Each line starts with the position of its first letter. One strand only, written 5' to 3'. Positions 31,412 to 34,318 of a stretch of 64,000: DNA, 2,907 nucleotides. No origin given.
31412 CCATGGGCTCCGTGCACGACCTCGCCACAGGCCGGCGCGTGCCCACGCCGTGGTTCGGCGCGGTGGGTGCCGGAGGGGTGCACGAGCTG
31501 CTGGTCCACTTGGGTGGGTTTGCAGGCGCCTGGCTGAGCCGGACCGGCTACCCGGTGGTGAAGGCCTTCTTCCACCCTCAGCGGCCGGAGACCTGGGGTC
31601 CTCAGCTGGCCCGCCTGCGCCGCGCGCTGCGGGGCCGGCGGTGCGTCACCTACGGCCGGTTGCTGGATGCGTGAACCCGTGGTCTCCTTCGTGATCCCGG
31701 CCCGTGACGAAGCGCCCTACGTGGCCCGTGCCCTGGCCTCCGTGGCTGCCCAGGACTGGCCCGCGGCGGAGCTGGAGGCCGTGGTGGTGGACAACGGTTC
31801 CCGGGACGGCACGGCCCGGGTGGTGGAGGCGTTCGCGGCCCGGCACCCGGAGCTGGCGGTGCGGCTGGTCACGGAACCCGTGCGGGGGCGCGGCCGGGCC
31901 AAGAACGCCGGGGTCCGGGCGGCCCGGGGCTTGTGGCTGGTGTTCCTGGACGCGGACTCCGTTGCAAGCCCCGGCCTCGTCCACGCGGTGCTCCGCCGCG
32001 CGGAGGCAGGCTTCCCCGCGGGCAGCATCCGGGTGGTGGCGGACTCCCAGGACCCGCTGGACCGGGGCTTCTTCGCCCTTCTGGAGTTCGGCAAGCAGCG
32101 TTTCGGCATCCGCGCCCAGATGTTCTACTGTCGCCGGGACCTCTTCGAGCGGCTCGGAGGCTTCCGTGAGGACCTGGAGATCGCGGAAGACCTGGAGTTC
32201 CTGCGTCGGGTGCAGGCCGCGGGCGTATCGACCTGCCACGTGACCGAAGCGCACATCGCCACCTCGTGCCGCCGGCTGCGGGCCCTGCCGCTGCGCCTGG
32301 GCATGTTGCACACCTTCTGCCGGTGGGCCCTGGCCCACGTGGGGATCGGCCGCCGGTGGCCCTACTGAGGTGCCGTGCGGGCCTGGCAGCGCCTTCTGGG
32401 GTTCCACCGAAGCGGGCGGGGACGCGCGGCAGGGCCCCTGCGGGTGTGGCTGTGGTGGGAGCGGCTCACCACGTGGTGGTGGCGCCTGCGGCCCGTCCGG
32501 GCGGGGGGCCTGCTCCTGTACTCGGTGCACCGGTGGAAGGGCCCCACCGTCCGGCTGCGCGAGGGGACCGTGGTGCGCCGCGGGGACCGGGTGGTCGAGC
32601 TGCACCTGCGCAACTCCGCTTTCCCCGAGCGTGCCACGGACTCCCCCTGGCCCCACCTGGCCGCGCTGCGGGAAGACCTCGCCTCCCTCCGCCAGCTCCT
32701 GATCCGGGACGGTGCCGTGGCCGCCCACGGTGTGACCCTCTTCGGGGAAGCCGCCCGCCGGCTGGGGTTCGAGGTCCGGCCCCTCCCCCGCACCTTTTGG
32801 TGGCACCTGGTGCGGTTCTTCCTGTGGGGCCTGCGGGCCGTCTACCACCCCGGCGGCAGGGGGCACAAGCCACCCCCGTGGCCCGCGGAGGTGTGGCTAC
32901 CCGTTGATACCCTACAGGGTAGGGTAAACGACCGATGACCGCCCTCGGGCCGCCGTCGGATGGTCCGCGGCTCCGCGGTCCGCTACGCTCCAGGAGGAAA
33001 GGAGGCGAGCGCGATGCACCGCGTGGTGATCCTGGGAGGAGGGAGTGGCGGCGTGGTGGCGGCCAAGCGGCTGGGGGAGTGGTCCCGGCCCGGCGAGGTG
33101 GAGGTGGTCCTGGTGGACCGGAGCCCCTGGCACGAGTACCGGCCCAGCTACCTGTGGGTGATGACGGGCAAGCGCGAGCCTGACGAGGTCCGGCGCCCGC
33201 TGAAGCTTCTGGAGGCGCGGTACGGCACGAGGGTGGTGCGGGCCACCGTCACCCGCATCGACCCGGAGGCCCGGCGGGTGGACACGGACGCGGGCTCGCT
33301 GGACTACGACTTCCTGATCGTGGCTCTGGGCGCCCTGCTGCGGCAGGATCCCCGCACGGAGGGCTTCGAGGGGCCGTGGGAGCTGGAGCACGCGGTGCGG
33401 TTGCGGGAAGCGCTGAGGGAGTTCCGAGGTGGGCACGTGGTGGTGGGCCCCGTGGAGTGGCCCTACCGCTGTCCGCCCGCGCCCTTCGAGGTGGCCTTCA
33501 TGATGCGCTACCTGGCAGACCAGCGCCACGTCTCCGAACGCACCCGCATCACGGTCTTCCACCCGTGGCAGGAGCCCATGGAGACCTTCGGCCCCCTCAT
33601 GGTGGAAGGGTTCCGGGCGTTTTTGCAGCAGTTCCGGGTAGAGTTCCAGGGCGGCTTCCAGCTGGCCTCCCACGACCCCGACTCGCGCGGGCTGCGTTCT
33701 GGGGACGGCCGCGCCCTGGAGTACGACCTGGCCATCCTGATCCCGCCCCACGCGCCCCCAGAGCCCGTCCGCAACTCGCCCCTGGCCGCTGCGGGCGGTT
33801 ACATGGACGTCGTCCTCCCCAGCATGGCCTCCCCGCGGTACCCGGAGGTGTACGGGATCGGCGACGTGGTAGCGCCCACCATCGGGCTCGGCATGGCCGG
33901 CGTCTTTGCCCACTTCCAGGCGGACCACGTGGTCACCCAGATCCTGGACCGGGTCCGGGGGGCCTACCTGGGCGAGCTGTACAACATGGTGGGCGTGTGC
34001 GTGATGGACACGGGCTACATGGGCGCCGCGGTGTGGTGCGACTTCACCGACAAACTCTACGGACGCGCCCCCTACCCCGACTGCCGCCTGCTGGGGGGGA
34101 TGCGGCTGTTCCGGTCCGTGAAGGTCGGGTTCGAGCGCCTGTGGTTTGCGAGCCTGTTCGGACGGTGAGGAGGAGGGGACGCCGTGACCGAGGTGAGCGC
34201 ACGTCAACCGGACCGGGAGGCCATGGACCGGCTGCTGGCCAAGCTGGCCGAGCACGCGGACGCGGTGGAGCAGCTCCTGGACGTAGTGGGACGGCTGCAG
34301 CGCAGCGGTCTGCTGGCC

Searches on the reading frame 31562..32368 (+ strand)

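Call 64: search_protein_families(library=pfam, proteins=[window:31562-32368:+], max_evalue=0.001)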
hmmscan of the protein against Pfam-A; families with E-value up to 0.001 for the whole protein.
window:31562-32368:+ (268 aa): 5 families
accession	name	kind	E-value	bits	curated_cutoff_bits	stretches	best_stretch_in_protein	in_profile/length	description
PF00535.33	Glycos_transf_2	-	1.8e-25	90.3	23.3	1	42-164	1-123/168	Glycosyl transferase family 2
PF13641.12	Glyco_tranf_2_3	-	2.3e-19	70.8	27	1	40-233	2-210/230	Glycosyltransferase like family 2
PF10111.15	Glyco_tranf_2_2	-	5.5e-11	42.9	27.3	1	44-145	3-104/276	Glycosyltransferase like family 2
PF13632.12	Glyco_trans_2_3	-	8.2e-05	22.9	27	1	125-233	1-122/198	Glycosyl transferase family group 2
PF13506.12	Glyco_transf_21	-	0.00038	20.4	21.7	0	172-240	92-159/174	Glycosyl transferase family 21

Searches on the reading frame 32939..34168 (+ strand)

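Call 64: search_protein_families(library=pfam, proteins=[window:32939-34168:+], max_evalue=0.001)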
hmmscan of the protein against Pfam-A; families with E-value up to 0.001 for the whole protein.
window:32939-34168:+ (409 aa): 3 families
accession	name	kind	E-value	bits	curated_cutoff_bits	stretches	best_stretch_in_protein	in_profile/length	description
PF07992.20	Pyr_redox_2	-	1.1e-13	51.8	26.1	1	28-314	2-280/291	Pyridine nucleotide-disulphide oxidoreductase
PF21706.3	FCSD_central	-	1.3e-06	28.9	27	1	155-265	4-112/116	Sulfide dehydrogenase [flavocytochrome c] flavoprotein chain, central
PF13454.12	NAD_binding_9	-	0.00023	21.6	21.8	0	30-64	1-35/155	FAD-NAD(P)-binding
